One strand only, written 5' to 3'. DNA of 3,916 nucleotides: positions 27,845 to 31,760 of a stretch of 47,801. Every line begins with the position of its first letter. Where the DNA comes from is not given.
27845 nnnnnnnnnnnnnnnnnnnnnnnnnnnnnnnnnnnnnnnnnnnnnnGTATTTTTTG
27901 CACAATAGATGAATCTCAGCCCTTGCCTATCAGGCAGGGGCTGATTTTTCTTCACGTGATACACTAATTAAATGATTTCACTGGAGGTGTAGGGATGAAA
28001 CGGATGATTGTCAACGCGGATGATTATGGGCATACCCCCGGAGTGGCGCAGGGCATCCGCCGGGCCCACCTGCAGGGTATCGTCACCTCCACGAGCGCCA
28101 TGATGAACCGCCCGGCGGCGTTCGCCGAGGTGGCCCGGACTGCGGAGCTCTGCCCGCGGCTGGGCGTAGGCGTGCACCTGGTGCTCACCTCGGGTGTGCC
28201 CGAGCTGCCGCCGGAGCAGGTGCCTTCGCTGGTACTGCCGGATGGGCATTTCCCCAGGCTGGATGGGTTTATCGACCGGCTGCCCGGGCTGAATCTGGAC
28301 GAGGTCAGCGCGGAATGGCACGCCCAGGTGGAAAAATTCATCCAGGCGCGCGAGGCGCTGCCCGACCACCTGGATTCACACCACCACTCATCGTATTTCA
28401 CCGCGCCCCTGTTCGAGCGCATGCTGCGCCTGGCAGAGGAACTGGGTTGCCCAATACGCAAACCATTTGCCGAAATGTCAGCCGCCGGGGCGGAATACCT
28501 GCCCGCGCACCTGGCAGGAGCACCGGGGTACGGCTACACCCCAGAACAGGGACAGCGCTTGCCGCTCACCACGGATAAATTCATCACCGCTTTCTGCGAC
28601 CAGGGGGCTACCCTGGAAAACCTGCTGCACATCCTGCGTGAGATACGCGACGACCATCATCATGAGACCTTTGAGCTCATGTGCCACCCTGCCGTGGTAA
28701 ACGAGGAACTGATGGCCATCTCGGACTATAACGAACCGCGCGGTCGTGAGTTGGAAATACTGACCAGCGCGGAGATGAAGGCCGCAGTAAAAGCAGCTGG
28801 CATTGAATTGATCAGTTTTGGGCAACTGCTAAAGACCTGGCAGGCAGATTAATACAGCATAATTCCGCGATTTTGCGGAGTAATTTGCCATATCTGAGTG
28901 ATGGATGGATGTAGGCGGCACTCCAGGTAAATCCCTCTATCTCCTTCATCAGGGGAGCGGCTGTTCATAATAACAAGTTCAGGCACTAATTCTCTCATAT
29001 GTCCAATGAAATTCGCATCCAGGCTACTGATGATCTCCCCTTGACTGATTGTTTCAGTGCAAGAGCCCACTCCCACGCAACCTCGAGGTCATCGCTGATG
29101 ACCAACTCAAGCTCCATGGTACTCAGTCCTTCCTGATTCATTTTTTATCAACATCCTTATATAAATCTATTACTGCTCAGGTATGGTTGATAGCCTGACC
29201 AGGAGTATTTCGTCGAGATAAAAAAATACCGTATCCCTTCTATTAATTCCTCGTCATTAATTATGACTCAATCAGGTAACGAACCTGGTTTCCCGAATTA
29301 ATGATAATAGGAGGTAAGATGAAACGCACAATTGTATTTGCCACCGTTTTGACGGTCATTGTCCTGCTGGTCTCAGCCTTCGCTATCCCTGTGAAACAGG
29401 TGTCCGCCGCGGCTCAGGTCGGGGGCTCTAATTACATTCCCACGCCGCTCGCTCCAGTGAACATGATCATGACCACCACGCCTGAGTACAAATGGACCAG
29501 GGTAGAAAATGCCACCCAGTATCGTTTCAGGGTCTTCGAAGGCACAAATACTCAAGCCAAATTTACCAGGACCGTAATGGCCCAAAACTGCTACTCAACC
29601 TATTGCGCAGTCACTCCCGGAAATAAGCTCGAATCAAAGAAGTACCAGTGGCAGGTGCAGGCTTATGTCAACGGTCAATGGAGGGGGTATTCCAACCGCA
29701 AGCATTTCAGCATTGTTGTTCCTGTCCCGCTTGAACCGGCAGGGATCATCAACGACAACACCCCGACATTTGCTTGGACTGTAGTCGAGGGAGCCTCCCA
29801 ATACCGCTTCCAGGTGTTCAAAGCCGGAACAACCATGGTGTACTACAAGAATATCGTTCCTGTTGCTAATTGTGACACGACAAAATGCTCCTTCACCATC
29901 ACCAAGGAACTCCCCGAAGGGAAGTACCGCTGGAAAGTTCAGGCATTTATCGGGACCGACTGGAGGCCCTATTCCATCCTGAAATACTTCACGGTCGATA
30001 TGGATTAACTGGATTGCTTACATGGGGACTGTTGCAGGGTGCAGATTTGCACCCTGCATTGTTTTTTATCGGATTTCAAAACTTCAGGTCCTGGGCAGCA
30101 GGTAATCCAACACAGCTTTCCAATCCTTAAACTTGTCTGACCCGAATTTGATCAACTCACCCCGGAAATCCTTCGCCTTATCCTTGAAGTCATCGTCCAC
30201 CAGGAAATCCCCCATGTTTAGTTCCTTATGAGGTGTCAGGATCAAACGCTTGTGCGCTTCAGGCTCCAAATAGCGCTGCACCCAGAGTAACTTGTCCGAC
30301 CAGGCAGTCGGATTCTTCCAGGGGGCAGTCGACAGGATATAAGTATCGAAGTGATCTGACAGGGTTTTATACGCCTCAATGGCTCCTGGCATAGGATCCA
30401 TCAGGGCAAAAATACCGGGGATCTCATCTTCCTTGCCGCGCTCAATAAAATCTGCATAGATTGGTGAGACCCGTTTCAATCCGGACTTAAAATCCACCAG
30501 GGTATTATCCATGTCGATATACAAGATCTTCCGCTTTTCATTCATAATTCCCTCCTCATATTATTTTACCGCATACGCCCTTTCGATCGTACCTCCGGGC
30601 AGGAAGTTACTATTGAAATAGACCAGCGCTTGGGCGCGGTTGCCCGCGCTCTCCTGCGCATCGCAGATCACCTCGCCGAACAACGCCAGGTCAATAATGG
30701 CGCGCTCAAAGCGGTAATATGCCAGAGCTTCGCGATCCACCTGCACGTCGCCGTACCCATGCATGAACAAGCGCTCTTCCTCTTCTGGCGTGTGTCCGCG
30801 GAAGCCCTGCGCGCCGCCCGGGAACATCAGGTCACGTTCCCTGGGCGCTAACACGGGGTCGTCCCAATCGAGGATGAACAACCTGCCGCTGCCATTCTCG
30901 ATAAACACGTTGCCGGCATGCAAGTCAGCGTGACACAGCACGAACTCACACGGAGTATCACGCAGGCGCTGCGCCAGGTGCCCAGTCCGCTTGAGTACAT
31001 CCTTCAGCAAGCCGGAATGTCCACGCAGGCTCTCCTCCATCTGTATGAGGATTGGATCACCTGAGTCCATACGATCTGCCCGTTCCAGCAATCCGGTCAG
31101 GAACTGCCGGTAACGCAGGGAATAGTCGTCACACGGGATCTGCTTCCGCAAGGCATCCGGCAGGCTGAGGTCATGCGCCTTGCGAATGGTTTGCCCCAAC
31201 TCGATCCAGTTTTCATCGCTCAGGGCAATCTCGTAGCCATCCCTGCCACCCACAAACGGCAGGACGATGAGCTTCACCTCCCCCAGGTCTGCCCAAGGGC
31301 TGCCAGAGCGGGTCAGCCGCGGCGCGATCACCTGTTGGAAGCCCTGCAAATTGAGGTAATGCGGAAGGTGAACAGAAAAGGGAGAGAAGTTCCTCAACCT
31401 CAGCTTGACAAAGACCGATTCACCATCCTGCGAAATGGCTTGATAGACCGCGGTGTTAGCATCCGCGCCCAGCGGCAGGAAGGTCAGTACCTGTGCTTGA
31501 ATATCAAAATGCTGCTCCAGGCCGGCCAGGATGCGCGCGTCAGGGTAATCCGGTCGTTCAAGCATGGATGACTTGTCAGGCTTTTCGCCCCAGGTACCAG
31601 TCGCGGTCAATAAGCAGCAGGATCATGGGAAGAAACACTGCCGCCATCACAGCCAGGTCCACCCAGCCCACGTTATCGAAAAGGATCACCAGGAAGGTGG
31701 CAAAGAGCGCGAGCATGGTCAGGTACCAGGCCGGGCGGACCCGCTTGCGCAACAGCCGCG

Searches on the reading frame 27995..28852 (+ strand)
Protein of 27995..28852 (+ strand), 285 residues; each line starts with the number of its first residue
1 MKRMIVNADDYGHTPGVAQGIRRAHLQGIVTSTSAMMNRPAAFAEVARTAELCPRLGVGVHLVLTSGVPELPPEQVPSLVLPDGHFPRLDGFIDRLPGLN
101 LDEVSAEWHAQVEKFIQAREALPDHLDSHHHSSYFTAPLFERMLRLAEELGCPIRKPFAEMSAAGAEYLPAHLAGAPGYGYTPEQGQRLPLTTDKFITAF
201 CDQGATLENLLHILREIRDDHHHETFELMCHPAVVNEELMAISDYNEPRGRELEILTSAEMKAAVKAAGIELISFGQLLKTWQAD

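Call 21: search_protein_families(library=pfam, proteins=[window:27995-28852:+], max_evalue=0.01)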
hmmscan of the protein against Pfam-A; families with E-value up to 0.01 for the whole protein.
window:27995-28852:+ (285 aa): 1 family
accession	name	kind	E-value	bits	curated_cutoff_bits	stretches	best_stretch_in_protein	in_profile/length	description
PF04794.17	YdjC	-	2.3e-58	198.6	29.7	1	3-266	1-265/266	YdjC-like protein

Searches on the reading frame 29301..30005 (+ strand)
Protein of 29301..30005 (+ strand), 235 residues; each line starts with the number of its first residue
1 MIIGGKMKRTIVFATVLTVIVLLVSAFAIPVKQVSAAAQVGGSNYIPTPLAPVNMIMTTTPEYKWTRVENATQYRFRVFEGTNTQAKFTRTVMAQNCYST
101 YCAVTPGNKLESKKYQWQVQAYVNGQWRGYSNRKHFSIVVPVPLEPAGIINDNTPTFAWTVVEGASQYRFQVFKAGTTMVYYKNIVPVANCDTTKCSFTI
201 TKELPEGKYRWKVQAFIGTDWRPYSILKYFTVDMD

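Call 20: search_protein_families(library=ncbifam, proteins=[window:29301-30005:+], max_evalue=1)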
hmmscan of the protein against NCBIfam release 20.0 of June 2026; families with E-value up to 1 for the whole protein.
window:29301-30005:+ (235 aa): 0 families

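Call 21: search_protein_families(library=pfam, proteins=[window:29301-30005:+], max_evalue=0.01)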
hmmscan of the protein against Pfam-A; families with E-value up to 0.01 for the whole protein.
window:29301-30005:+ (235 aa): 1 family
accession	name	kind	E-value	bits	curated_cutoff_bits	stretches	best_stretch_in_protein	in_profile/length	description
PF19077.6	Big_13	-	4.9e-05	24.2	27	1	148-215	22-83/102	Bacterial Ig-like domain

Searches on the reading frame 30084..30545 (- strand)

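Call 21: search_protein_families(library=pfam, proteins=[window:30084-30545:-], max_evalue=0.01)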
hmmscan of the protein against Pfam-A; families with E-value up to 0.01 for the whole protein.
window:30084-30545:- (153 aa): 1 family
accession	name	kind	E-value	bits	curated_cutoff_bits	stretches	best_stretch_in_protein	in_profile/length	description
PF06941.18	NT5C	-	2.2e-11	44.4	24.8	1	43-137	60-153/180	5' nucleotidase, deoxy (Pyrimidine), cytosolic type C protein (NT5C)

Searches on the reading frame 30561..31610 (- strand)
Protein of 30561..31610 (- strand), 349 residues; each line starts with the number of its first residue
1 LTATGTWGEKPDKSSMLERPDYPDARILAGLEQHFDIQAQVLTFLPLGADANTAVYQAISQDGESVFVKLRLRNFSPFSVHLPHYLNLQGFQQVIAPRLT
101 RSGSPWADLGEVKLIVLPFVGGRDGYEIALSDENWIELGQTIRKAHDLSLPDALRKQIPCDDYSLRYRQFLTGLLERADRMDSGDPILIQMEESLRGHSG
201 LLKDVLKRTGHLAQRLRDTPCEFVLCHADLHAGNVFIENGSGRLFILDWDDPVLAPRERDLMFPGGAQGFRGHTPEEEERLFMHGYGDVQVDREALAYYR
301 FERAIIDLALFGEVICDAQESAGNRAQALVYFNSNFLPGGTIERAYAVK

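Call 21: search_protein_families(library=pfam, proteins=[window:30561-31610:-], max_evalue=0.01)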
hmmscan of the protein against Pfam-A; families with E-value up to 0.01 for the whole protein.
window:30561-31610:- (349 aa): 2 families
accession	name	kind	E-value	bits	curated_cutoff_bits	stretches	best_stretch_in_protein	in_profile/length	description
PF01636.29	APH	-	5.6e-12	46.4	23.2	1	46-263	4-208/239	Phosphotransferase enzyme family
PF01633.27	Choline_kinase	-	0.0016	18.2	29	1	136-250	90-189/300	Choline/ethanolamine kinase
